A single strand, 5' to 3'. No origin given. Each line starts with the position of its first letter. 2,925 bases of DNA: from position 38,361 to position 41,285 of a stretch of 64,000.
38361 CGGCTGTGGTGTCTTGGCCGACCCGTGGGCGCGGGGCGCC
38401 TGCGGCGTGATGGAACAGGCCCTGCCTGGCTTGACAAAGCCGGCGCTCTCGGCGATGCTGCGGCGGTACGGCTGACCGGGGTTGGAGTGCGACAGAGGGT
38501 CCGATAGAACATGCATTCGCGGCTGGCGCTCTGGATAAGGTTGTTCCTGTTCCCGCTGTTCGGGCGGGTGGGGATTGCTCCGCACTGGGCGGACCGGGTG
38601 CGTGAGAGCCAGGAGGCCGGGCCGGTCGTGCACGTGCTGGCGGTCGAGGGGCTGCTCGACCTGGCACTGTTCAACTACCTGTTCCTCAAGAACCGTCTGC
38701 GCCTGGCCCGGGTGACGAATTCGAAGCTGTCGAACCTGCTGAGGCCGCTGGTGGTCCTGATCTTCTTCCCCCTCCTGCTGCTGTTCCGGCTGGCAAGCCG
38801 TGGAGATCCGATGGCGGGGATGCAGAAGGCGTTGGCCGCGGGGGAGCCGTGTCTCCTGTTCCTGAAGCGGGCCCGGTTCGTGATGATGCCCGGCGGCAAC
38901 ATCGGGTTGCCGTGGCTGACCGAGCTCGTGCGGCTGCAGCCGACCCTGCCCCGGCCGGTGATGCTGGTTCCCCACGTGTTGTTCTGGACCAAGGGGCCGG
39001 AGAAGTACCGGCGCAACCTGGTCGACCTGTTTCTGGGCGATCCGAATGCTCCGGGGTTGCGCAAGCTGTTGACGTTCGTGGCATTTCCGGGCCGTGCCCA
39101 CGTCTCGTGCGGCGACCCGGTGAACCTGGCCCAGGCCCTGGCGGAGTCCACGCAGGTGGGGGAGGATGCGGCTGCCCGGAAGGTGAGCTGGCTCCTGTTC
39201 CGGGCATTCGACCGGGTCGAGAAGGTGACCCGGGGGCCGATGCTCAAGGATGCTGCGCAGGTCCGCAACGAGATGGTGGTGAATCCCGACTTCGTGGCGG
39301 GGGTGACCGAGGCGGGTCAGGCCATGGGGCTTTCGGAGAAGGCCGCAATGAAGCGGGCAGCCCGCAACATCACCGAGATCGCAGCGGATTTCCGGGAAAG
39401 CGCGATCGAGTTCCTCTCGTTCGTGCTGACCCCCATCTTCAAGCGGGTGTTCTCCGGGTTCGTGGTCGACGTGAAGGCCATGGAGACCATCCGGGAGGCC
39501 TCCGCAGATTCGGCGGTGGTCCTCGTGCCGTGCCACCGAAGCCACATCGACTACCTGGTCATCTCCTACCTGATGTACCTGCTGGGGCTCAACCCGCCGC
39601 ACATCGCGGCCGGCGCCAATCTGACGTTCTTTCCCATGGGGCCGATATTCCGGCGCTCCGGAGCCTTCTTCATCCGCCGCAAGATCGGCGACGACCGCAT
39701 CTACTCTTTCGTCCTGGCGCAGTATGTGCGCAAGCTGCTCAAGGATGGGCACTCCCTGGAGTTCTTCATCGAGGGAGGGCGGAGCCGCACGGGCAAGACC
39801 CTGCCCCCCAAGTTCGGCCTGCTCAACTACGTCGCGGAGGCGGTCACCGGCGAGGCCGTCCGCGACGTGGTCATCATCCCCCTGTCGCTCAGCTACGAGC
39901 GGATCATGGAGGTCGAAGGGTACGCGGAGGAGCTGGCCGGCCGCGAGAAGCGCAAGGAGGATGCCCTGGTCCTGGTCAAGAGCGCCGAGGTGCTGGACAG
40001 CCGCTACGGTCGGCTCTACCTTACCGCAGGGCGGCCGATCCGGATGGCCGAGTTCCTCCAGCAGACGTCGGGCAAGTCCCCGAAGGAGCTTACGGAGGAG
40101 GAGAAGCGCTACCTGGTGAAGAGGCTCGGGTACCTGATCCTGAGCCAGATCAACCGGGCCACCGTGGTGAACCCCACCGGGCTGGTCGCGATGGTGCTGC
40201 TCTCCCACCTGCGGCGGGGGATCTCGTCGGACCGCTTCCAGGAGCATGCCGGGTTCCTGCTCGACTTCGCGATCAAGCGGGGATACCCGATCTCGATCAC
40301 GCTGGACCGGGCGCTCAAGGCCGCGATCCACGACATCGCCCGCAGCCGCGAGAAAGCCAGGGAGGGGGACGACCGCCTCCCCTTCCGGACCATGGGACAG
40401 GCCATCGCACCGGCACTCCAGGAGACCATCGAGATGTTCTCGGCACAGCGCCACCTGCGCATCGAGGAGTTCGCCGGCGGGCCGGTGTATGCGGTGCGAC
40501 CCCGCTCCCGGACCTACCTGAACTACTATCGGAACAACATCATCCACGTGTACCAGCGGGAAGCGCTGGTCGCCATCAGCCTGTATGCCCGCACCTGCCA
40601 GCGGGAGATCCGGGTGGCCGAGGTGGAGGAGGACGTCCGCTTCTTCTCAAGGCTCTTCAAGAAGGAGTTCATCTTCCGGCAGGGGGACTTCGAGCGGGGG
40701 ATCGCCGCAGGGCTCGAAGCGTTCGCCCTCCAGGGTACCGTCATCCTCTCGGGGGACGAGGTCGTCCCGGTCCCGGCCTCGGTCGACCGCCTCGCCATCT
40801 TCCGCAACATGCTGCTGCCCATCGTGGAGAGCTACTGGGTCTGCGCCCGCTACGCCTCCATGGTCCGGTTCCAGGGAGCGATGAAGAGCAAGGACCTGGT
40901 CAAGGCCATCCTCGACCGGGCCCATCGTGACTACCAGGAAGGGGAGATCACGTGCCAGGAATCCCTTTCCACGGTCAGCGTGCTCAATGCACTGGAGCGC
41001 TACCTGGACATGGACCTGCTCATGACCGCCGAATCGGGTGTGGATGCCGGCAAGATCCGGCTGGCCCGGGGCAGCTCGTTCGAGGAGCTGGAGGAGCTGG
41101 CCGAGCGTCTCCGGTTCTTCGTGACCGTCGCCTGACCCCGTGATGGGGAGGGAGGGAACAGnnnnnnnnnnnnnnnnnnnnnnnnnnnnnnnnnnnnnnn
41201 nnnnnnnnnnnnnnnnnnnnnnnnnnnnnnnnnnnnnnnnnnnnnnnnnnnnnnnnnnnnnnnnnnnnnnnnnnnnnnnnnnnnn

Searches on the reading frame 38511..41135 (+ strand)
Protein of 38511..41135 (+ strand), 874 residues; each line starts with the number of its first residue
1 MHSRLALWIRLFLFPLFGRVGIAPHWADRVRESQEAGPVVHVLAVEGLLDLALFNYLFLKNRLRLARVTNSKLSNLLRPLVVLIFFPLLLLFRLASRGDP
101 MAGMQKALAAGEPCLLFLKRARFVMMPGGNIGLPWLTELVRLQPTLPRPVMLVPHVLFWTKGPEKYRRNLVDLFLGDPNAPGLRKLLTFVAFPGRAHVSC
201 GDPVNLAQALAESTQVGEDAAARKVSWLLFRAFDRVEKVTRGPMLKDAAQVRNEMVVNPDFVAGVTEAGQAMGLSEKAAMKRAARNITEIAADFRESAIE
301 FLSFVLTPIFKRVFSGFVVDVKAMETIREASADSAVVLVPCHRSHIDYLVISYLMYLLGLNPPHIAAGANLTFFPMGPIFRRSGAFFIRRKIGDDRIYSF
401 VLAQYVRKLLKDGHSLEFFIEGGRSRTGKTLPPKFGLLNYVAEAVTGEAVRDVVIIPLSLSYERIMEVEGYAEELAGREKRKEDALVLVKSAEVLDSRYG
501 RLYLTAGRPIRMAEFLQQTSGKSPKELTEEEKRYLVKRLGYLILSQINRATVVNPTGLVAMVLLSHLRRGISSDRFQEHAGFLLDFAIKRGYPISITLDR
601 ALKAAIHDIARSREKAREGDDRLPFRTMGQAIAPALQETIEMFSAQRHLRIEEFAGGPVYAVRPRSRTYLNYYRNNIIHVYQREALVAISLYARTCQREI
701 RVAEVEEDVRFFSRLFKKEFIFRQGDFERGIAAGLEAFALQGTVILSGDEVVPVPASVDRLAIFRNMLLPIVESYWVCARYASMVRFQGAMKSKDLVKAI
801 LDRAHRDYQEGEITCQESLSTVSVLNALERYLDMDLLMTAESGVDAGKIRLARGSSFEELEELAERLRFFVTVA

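Call 26: find_encoding_contigs(protein=window:38511-41135:+, flank=10000, max_places=6)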
Protein window:38511-41135:+ (874 aa): 2 contigs read that carry it; 2 places shown.
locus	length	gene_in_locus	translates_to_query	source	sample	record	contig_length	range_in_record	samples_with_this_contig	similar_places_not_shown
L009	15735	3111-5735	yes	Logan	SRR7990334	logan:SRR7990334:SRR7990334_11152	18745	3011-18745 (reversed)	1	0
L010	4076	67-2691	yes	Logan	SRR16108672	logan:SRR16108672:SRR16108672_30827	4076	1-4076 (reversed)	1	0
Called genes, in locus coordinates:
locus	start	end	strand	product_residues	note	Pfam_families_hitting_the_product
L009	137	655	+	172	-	-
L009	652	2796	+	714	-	PF00413:Peptidase_M10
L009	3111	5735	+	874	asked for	PF27464:PlsB_N, PF01553:Acyltransferase, PF19277:GPAT_C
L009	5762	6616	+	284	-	PF00383:dCMP_cyt_deam_1, PF14437:MafB19-deam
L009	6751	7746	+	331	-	PF01926:MMR_HSR1, PF02421:FeoB_N, PF02824:TGS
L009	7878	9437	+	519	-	-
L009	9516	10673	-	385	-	PF13173:AAA_14, PF13635:DUF4143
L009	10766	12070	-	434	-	PF00149:Metallophos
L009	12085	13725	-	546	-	-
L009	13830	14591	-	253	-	-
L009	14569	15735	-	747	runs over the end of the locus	PF00884:Sulfatase, PF16347:SGSH_C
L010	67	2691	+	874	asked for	PF27464:PlsB_N, PF01553:Acyltransferase, PF19277:GPAT_C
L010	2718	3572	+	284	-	PF00383:dCMP_cyt_deam_1, PF14437:MafB19-deam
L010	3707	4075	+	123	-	?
